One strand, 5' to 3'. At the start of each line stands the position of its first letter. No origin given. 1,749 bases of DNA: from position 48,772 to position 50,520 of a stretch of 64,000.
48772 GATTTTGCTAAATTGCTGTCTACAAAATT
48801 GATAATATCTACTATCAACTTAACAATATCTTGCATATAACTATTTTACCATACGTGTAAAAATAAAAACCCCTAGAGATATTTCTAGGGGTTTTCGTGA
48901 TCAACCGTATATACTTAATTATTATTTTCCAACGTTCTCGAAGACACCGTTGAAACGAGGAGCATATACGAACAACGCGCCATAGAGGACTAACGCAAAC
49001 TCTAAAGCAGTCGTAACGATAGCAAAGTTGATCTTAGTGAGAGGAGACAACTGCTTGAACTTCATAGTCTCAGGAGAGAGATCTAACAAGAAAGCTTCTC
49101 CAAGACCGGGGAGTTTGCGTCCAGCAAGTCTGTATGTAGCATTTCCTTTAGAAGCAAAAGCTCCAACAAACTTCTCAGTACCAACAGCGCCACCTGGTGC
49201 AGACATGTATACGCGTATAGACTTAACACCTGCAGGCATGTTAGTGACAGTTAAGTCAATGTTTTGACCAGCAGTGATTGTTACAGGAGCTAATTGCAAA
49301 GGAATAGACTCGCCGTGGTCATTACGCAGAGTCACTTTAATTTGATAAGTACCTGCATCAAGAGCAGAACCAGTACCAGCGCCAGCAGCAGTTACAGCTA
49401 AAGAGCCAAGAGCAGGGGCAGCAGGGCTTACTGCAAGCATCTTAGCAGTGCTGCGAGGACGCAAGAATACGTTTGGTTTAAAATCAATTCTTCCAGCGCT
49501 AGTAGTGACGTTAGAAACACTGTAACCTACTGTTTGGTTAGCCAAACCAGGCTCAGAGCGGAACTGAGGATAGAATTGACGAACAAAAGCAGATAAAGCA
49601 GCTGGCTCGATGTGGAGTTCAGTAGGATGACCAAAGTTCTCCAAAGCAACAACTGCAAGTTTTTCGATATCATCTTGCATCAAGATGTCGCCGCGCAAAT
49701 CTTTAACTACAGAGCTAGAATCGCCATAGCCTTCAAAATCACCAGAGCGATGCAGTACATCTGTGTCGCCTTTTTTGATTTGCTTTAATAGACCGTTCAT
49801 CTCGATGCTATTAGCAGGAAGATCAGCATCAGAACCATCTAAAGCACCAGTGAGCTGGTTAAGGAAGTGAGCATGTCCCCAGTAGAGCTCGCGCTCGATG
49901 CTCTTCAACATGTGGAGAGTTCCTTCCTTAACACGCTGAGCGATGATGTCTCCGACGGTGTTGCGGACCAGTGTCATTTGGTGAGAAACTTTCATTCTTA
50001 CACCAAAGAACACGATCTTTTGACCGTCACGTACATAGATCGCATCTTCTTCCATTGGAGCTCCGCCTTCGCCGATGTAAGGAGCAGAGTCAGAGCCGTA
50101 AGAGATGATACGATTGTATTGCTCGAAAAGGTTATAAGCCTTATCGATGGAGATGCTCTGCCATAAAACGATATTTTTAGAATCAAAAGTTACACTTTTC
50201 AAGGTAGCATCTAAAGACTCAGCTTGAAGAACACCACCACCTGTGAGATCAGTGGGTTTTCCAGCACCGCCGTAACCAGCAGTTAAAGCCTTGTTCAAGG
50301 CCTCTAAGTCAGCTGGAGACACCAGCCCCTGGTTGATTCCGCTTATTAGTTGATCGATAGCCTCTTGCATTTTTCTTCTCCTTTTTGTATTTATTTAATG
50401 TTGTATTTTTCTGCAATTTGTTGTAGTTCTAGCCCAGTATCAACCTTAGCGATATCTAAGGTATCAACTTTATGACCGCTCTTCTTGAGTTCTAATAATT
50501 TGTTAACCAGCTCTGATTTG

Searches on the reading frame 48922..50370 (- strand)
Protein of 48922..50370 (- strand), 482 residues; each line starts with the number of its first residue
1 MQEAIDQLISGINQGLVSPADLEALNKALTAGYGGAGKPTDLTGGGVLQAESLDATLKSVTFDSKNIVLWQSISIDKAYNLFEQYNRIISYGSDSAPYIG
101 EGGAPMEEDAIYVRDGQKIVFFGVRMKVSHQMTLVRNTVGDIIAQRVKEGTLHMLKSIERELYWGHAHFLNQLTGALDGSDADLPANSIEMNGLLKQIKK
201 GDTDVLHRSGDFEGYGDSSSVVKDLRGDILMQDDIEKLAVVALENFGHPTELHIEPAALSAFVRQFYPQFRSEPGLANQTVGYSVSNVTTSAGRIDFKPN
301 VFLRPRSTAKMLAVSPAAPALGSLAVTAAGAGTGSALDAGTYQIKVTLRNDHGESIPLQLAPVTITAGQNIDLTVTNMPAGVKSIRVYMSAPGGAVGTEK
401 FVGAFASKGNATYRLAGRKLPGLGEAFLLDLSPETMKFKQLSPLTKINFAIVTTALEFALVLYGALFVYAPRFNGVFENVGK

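Call 3: search_protein_families(library=pfam, proteins=[window:48922-50370:-], max_evalue=0.01)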
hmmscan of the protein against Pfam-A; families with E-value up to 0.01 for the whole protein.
window:48922-50370:- (482 aa): 1 family
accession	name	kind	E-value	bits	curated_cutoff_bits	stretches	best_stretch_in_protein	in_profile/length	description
PF17236.8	SU10_MCP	-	0.0002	21.4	24.1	1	127-318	88-246/292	SU10 major capsid protein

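Call 4: search_protein_families(library=phrogs, proteins=[window:48922-50370:-], max_evalue=0.001)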
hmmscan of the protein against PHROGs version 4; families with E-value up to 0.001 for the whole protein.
window:48922-50370:- (482 aa): 3 families
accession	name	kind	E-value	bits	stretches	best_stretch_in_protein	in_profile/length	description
phrog_752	-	head and packaging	4.3e-60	205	1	20-481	16-469/475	major head protein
phrog_19622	-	other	6.7e-08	32.4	1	320-421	274-371/524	esterase/lipase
phrog_8040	-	connector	0.00018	21.6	1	327-395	136-204/396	head closure Hc3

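Call 8: search_dna_similar(query=window:48922-50370:-, collection=phages, mode=protein, max_rows=40, max_evalue=0.001)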
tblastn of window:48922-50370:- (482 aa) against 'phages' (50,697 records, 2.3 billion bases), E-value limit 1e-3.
Records with a match: 445; places in all: 445; records where one place covers at least 80% of the query: 316.
Best place of each record, by identity: <60% 445.
By first word of the organism name: Bacillus 183; Staphylococcus 88; Enterococcus 62; Listeria 55; Lactobacillus 23; Bacteroides 6; Thermus 5; Brochothrix 4; Mammaliicoccus 3; Lysinibacillus 2; and 12 more.
By host as written in the record: Listeria monocytogenes 44; - 33; Bacillus subtilis 27; Staphylococcus aureus 26; Enterococcus faecalis 18; Bacillus subtilis BEST7003 15; Bacillus thuringiensis subsp. kurstaki 15; Bacillus cereus 14; and 127 more.
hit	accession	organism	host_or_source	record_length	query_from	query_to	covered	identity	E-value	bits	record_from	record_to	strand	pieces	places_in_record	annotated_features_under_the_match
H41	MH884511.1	Exiguobacterium phage vB_EalM-132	Exiguobacterium alkaliphilum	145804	8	472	96%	32.2%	4e-58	213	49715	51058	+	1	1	hypothetical protein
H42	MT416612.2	Bacillus phage YungSlug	Bacillus thuringiensis kurstaki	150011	15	480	97%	31.6%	1e-56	208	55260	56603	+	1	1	major capsid protein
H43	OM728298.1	Bacillus phage vB_BsuM-Goe16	Bacillus subtilis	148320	18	472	94%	32.3%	8e-59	215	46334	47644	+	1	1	hypothetical protein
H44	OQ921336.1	Bacillus phage SPO1L1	Bacillus subtilis BEST7003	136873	8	472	96%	31.5%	3e-57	210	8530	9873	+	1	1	hypothetical protein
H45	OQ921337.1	Bacillus phage SPO1L2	Bacillus subtilis BEST7003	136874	8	472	96%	31.5%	3e-57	210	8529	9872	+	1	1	hypothetical protein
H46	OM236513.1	Bacillus phage SP82G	Bacillus subtilis BEST7003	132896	18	472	94%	31.8%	1e-56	209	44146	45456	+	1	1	major capsid protein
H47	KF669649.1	Bacillus phage CampHawk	Bacillus subtilis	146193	18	472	94%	31.8%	1e-56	209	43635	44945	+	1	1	major head protein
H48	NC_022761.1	Bacillus phage CampHawk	Bacillus subtilis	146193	18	472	94%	31.8%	1e-56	209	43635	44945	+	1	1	major head protein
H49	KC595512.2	Bacillus phage JL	Bacillus cereus BGSC 6E1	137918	15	472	95%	31.6%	3e-59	216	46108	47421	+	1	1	major capsid protein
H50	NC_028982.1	Bacillus phage JL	Bacillus cereus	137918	15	472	95%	31.6%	3e-59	216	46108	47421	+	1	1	major head protein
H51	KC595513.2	Bacillus phage Shanette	Bacillus cereus BGSC 6E1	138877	15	472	95%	31.6%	3e-59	216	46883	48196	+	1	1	major capsid protein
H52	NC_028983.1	Bacillus phage Shanette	Bacillus cereus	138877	15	472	95%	31.6%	3e-59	216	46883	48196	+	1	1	major head protein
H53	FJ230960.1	Bacillus phage SPO1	Bacillus subtilis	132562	18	472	94%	31.7%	4e-56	207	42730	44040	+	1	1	6.1: gp6.1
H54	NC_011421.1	Bacillus phage SPO1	Bacillus subtilis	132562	18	472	94%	31.7%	4e-56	207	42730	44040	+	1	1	6.1: major head protein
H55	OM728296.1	Bacillus phage vB_BsuM-Goe26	Bacillus subtilis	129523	9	480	98%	30.5%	1e-53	200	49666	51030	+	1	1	hypothetical protein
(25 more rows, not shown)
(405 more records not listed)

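Call 14: find_related_loci(query=window:48922-50370:-, collection=viral_contigs, flank=9000)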
Query window:48922-50370:- (482 aa) in viral_contigs; peptide patterns used: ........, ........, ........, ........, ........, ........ (x = any residue, [..] = any of these).
9 stretches matched a pattern, but none encodes a relative of the query by tblastn (E <= 1e-3).

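Call 20: get_annotated_region(hit=H54, flank=6000)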
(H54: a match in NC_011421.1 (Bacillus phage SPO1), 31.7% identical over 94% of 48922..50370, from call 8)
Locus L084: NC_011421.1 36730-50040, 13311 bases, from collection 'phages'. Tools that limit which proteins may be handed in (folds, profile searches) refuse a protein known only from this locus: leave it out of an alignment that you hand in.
description: Bacillus phage SPO1, complete genome.
organism: Bacillus phage SPO1 (NCBI taxid 2884427)
taxonomy: Viruses; Duplodnaviria; Heunggongvirae; Uroviricota; Caudoviricetes; Herelleviridae; Spounavirinae; Okubovirus; Okubovirus SPO1
host: Bacillus subtilis; source: soil; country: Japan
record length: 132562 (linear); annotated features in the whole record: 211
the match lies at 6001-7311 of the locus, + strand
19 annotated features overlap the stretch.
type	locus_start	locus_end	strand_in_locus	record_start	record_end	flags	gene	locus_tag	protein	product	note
CDS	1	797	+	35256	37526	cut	2.9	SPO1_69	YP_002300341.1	ribonucleotide reductase large subunit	putative ribonucleoside reductase alpha subunit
CDS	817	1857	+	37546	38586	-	4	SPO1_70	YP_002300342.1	ribonucleotide reductase class Ia beta subunit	putative ribonucleoside reductase beta subunit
CDS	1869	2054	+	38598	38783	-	5.1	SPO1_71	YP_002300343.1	gp5.1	-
CDS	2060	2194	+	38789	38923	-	5.2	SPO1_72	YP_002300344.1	gp5.2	-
CDS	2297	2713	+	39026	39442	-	5.3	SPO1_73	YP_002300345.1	gp5.3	-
CDS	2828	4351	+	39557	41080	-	3.1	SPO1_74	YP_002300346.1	portal protein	putative portal protein (head structural protein)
CDS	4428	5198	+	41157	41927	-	3.2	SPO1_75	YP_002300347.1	head maturation protease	putative procapsid maturation protease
CDS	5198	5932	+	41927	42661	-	3.3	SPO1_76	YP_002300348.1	head scaffolding protein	putative head scaffolding protein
CDS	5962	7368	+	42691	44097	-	6.1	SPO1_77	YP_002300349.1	major head protein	major head (coat, capsid) protein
CDS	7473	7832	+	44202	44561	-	6.2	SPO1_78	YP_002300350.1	gp6.2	-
CDS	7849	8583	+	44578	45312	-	6.3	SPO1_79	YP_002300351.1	tail fiber protein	-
CDS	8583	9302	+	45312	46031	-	6.4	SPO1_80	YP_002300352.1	virion structural protein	-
CDS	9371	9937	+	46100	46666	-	7.1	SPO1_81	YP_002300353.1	gp7.1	-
CDS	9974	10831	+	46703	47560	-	7.2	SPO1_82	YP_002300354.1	gp7.2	-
CDS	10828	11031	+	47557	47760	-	8.1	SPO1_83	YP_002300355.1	gp8.1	-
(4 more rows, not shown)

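Call 26: search_dna_similar(query=window:48922-50370:-, collection=phages, mode=protein, max_rows=60, rows=spread, max_evalue=0.001)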
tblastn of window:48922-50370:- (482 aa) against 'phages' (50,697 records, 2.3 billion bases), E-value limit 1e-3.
Records with a match: 445; places in all: 445; records where one place covers at least 80% of the query: 316.
Best place of each record, by identity: <60% 445.
By first word of the organism name: Bacillus 183; Staphylococcus 88; Enterococcus 62; Listeria 55; Lactobacillus 23; Bacteroides 6; Thermus 5; Brochothrix 4; Mammaliicoccus 3; Lysinibacillus 2; and 12 more.
By host as written in the record: Listeria monocytogenes 44; - 33; Bacillus subtilis 27; Staphylococcus aureus 26; Enterococcus faecalis 18; Bacillus subtilis BEST7003 15; Bacillus thuringiensis subsp. kurstaki 15; Bacillus cereus 14; and 127 more.
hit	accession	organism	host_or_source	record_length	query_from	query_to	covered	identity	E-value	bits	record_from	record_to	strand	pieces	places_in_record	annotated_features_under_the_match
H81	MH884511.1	Exiguobacterium phage vB_EalM-132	Exiguobacterium alkaliphilum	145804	8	472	96%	32.2%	4e-58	213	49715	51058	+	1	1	hypothetical protein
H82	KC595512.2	Bacillus phage JL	Bacillus cereus BGSC 6E1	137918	15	472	95%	31.6%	3e-59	216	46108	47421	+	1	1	major capsid protein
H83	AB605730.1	Bacillus phage SP-10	-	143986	9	480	98%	30.5%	2e-52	197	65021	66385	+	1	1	major capsid protein precursor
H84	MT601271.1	Bacillus phage vB_BsuM-Goe10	Bacillus subtilis Delta6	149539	18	472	94%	31.4%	4e-56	207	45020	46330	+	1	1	major capsid protein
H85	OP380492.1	Bacillus phage Nachito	Bacillus sp. ET1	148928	15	480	97%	29.5%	2e-50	190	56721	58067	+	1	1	major capsid protein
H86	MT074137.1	Bacteroides phage DAC16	Bacteroides thetaiotaomicron VPI-5485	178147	15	481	97%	28.3%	1e-45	176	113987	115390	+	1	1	hypothetical protein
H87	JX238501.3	Bacillus phage phiAGATE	Bacillus pumilus GL1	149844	10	472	96%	23.8%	2e-7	59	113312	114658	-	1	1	putative major capsid protein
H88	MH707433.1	Bacillus phage BSP18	Bacillus subtilis KACC 17797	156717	22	472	94%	23.9%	3e-14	82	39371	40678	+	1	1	putative major capsid protein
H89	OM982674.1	Bacillus phage SBSphiJ7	Bacillus subtilis BEST7003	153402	22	472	94%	23.7%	3e-14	82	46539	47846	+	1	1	hypothetical protein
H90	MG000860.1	Bacillus phage BSP9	Bacillus subtilis ATCC 15245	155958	22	472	94%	23.7%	4e-14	81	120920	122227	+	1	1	major capsid protein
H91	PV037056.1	Staphylococcus phage Fi4S2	Staphylococcus capitis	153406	17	481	96%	22.9%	1e-12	77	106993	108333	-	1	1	major capsid protein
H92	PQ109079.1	Thermus phage Cumys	Thermus thermophilus HB8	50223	21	479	95%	22.8%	2e-10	70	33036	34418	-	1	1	MCP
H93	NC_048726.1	Bacillus phage BSP38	Bacillus subtilis KCCM 12052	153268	23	472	93%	23.1%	6e-12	74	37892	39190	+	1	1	major head protein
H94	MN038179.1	Bacillus phage ALPS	Bacillus thuringiensis kurstaki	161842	23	472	93%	23.0%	2e-8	63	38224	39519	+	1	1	84: major capsid protein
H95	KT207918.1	Bacillus phage Eyuki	Bacillus thuringiensis kurstaki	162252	23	472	93%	23.0%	2e-8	63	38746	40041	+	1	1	capsid protein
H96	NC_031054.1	Bacillus phage DirtyBetty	Bacillus thuringiensis subspecies ...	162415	23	472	93%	23.0%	2e-8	63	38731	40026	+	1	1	major head protein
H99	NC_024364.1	Listeria phage List-36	Listeria monocytogenes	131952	27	472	93%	22.8%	7e-10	68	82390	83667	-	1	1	major head protein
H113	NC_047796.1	Enterococcus phage EFP01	Enterococcus faecium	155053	23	480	95%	21.6%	2e-8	63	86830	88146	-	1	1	major head protein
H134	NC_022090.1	Staphylococcus phage vB_SauM_Remus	Staphylococcus aureus (phage ...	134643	345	480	28%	27.6%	3e-4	49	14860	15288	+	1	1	major head protein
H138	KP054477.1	Lactobacillus phage LfeInf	Lactobacillus fermentum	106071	408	480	15%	35.6%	3e-6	56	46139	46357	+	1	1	major capsid protein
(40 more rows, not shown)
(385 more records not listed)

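Call 27: get_annotated_region(hit=H86, flank=7000)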
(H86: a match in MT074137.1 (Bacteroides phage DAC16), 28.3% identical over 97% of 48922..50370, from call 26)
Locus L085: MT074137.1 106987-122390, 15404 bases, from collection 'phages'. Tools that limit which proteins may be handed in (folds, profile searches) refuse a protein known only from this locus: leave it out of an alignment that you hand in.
description: Bacteroides phage DAC16, complete genome.
organism: Bacteroides phage DAC16 (NCBI taxid 2710496)
taxonomy: Viruses; Duplodnaviria; Heunggongvirae; Uroviricota; Caudoviricetes
host: Bacteroides thetaiotaomicron VPI-5485; source: primary sewage effluent collected as it entered a drainage canal; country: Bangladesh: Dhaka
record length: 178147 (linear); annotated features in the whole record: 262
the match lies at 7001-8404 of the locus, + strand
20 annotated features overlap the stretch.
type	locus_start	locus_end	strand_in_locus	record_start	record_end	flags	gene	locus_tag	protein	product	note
CDS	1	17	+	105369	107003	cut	-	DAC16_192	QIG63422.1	hypothetical protein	-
CDS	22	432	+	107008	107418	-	-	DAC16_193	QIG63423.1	hypothetical protein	-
CDS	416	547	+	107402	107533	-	-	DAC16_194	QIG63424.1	hypothetical protein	-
CDS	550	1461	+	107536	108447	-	-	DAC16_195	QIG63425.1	hypothetical protein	-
CDS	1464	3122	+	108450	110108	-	-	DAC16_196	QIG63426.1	hypothetical protein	-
CDS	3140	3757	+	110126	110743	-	-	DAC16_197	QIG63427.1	hypothetical protein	-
tRNA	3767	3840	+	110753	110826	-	-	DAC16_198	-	tRNA-Lys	-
CDS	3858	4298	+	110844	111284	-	-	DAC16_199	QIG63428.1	hypothetical protein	-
CDS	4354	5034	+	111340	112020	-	-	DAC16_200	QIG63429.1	hypothetical protein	-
CDS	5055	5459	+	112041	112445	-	-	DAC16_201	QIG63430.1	hypothetical protein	-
CDS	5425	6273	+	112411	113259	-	-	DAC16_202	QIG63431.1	hypothetical protein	-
CDS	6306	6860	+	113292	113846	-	-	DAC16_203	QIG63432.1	hypothetical protein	-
CDS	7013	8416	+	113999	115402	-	-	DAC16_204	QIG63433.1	hypothetical protein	-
CDS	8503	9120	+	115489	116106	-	-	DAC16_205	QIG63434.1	hypothetical protein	-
CDS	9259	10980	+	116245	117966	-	-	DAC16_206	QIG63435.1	hypothetical protein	-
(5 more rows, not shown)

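Call 28: get_annotated_region(hit=H92, flank=7000)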
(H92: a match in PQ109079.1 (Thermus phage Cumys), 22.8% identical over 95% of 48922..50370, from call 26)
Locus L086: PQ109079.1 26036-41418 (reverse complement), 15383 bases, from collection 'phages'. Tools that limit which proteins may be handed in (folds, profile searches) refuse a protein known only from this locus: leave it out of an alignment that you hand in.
description: Thermus phage Cumys, complete genome.
organism: Thermus phage Cumys (NCBI taxid 3289876)
taxonomy: Viruses
host: Thermus thermophilus HB8; source: hot spring; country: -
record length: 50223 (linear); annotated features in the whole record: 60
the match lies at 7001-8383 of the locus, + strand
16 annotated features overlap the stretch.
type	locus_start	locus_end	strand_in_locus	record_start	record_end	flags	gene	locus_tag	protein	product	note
CDS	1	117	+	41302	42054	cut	-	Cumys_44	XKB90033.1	hypothetical protein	-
CDS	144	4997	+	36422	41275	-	-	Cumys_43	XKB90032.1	putative helicase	-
CDS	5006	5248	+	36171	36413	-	-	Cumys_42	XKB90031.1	hypothetical protein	-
CDS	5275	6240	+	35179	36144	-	-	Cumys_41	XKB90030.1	head maturation protease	-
CDS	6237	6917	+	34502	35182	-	-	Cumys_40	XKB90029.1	hypothetical protein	-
CDS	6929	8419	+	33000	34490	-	-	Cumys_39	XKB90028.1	MCP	-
CDS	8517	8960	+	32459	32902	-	-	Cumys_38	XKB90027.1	hypothetical protein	-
CDS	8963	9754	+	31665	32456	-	-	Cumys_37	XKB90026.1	tail fiber protein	-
CDS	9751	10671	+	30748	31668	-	-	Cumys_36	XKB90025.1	virion structural protein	-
CDS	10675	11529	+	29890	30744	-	-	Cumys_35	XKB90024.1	hypothetical protein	-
CDS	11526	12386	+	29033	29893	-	-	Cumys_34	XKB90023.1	tail protein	-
CDS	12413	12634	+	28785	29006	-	-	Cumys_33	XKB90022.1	hypothetical protein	-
CDS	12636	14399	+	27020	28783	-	-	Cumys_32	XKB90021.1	hypothetical protein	-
CDS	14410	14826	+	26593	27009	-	-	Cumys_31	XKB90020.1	hypothetical protein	-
CDS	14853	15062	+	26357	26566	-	-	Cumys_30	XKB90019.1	hypothetical protein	-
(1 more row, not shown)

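Call 29: get_annotated_region(hit=H99, flank=6000)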
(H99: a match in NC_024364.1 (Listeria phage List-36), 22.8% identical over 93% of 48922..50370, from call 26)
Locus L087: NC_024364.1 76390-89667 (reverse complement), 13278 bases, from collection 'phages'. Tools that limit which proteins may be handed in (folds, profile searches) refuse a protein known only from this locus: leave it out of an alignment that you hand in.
description: Listeria phage List-36, complete genome.
organism: Listeria phage List-36 (NCBI taxid 1486422)
taxonomy: Viruses; Duplodnaviria; Heunggongvirae; Uroviricota; Caudoviricetes; Herelleviridae; Jasinkavirinae; Pecentumvirus; Pecentumvirus list36
host: Listeria monocytogenes; source: -; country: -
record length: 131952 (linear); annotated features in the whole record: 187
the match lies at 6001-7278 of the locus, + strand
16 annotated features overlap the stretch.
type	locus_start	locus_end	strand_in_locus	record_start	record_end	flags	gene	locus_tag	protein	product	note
CDS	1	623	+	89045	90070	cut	-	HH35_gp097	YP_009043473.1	endolysin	-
CDS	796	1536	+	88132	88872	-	-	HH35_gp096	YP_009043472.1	hypothetical protein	-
CDS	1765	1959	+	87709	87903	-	-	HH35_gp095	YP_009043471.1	hypothetical protein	-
CDS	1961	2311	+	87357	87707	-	-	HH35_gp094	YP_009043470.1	portal protein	-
CDS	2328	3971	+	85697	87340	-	-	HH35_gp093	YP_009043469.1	portal protein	-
CDS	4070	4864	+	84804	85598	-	-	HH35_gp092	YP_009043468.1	head maturation protease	-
CDS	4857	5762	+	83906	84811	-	-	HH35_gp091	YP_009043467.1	hypothetical protein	-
CDS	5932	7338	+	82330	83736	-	-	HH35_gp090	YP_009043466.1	major head protein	-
CDS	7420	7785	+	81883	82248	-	-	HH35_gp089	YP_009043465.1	hypothetical protein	-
CDS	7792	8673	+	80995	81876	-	-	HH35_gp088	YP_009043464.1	tail fiber protein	-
CDS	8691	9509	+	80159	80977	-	-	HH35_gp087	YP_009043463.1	virion structural protein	-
CDS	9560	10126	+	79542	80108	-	-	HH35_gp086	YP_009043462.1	hypothetical protein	-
CDS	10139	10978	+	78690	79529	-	-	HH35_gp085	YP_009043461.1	hypothetical protein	-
CDS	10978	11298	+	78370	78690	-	-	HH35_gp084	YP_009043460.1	hypothetical protein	-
CDS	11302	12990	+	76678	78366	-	-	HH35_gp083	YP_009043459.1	tail sheath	-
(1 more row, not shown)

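Call 30: get_annotated_region(hit=H134, flank=7000)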
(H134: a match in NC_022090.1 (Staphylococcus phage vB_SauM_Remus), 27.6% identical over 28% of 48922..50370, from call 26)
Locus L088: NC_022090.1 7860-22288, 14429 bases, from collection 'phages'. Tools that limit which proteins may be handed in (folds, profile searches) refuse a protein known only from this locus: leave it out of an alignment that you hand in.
description: Staphylococcus phage vB_SauM_Remus, complete genome.
organism: Staphylococcus phage vB_SauM_Remus (NCBI taxid 1235659)
taxonomy: Viruses; Duplodnaviria; Heunggongvirae; Uroviricota; Caudoviricetes; Herelleviridae; Twortvirinae; Silviavirus; Silviavirus remus
host: Staphylococcus aureus (phage propagation strain 47); source: -; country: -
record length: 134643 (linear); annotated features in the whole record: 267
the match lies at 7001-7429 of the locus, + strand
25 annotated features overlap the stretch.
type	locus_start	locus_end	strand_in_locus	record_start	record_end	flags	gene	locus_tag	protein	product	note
CDS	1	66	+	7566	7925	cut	-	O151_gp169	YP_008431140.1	hypothetical protein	-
CDS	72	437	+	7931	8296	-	-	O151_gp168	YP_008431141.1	portal protein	-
misc_feature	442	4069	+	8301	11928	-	-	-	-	-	similar to portal protein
regulatory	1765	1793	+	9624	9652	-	-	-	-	promoter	discovered using MEME with manual verification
CDS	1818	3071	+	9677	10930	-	-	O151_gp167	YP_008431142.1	transposase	-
regulatory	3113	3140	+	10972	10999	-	-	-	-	promoter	discovered using MEME with manual verification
regulatory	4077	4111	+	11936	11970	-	-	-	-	terminator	Rho-independent terminator; discovered using TransTerm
regulatory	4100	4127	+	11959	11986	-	-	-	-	promoter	discovered using MEME with manual verification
regulatory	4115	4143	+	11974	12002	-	-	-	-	promoter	discovered using MEME with manual verification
regulatory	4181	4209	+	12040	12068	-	-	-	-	promoter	discovered using MEME with manual verification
CDS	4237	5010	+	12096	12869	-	-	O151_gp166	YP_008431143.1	head maturation protease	structural protein confirmed with ESI-MS/MS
CDS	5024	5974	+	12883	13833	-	-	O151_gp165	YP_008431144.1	hypothetical protein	-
CDS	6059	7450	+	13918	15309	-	-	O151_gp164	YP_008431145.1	major head protein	structural protein confirmed with ESI-MS/MS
regulatory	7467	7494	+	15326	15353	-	-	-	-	promoter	discovered using MEME with manual verification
CDS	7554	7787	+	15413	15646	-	-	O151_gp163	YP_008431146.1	hypothetical protein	-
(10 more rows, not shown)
